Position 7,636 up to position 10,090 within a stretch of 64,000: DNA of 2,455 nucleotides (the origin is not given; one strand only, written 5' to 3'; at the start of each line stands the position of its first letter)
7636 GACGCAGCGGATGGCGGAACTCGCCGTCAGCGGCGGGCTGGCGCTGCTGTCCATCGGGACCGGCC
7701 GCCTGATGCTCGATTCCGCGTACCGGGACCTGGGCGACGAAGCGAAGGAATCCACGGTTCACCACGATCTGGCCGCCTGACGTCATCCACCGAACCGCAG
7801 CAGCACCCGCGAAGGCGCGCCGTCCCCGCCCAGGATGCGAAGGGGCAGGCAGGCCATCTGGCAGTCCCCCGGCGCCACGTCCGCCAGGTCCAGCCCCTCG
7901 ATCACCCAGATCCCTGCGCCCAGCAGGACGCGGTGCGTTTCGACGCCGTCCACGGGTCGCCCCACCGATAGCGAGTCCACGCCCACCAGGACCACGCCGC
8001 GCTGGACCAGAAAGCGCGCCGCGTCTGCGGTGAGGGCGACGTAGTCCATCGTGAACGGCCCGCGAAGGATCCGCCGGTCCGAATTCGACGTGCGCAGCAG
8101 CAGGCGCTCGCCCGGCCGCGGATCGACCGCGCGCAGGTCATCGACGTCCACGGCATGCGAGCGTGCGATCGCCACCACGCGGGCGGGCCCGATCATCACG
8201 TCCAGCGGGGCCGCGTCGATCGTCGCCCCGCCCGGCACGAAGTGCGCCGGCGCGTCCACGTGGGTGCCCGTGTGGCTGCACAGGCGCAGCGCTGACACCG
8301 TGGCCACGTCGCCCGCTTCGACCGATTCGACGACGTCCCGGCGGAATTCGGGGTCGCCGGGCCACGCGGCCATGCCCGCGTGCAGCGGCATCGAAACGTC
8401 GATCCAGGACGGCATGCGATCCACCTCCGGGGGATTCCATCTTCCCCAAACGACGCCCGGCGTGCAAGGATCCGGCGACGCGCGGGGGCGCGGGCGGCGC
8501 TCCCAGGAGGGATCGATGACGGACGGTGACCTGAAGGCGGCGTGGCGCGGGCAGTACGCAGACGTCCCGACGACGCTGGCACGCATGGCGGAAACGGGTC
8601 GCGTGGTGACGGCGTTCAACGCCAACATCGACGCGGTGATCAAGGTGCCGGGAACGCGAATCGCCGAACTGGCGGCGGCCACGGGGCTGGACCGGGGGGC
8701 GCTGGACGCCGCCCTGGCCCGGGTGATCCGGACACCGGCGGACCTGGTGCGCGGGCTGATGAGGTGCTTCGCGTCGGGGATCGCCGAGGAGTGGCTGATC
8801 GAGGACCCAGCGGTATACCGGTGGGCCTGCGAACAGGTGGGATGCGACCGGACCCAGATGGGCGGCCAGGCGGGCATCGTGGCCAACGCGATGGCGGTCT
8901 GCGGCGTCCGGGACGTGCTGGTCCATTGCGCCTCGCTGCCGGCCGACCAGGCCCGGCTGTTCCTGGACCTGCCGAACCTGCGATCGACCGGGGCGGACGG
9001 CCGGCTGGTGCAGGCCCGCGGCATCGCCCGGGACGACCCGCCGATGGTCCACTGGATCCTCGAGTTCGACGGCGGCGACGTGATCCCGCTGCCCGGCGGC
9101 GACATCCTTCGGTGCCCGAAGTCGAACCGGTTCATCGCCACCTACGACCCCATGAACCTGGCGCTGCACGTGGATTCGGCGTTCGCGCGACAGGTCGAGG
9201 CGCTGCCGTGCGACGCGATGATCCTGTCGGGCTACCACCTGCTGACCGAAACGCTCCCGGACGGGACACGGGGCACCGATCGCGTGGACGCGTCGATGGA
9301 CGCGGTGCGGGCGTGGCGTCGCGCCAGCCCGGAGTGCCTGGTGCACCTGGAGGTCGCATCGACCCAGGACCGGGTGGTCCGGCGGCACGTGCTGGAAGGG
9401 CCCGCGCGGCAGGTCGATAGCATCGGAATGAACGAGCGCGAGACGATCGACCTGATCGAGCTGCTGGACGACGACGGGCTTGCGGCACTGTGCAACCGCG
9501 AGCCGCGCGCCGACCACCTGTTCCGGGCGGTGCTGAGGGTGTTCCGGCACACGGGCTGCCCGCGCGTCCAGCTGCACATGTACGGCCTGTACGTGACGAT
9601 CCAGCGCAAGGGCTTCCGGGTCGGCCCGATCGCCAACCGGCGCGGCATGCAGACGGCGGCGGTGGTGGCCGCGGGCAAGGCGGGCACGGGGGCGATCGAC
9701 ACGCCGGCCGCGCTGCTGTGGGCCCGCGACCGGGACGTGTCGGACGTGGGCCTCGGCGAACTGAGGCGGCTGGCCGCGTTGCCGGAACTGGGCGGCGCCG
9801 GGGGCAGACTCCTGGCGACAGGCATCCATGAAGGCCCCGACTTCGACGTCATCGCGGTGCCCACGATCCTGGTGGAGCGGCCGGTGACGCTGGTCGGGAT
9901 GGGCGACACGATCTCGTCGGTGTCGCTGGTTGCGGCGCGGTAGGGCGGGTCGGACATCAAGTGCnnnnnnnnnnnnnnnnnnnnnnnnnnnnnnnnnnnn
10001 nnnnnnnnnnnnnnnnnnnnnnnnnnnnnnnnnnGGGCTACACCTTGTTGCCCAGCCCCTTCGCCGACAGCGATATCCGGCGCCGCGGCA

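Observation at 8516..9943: Archaeal/eukaryote-type ADP-dependent glucokinase in a bacterium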

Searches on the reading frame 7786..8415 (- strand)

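Call 49: search_protein_families(library=pfam, proteins=[window:7786-8415:-], max_evalue=0.001)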
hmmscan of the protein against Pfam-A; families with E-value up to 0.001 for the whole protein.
window:7786-8415:- (210 aa): 1 family
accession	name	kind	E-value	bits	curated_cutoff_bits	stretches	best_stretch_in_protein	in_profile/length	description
PF04199.19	Cyclase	-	2.2e-27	96.5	23.1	1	5-151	1-140/142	Putative cyclase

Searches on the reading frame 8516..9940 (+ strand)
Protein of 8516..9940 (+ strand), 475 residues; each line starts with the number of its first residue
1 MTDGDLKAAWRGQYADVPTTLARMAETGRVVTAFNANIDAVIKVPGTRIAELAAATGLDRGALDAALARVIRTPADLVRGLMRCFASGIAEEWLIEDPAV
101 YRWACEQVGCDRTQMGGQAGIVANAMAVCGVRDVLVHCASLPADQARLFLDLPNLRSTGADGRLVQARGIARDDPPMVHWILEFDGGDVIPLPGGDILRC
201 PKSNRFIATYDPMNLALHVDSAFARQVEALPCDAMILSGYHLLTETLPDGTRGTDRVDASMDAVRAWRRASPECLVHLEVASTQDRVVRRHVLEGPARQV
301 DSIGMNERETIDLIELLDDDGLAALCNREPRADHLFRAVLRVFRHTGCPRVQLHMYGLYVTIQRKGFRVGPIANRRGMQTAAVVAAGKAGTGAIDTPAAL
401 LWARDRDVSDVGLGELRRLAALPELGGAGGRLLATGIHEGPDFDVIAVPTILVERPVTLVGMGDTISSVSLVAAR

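Call 6: search_protein_families(library=pfam, proteins=[window:8516-9940:+], max_evalue=0.1)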
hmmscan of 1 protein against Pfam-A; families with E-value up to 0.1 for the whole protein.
window:8516-9940:+ (475 aa): 1 family
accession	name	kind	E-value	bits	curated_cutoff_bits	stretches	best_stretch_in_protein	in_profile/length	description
PF04587.20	ADP_PFK_GK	-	1.5e-66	225.4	27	1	29-472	2-429/430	ADP-specific Phosphofructokinase/Glucokinase conserved region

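Call 7: search_protein_families(library=ncbifam, proteins=[window:8516-9940:+], max_evalue=0.1)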
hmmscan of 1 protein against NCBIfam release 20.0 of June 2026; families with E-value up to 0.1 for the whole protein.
window:8516-9940:+ (475 aa): 3 families
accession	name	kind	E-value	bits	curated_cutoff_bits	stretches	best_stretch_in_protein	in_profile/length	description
NF010642.0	PRK14039.1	equivalog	4.9e-57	193.9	387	1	30-471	3-443/453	ADP-dependent glucokinase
TIGR02045.1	P_fruct_ADP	equivalog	2.2e-54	184.8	408.1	1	30-473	2-438/446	ADP-specific phosphofructokinase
NF010641.0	PRK14038.1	equivalog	2.4e-43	148.5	554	1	20-473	14-448/454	ADP-specific glucokinase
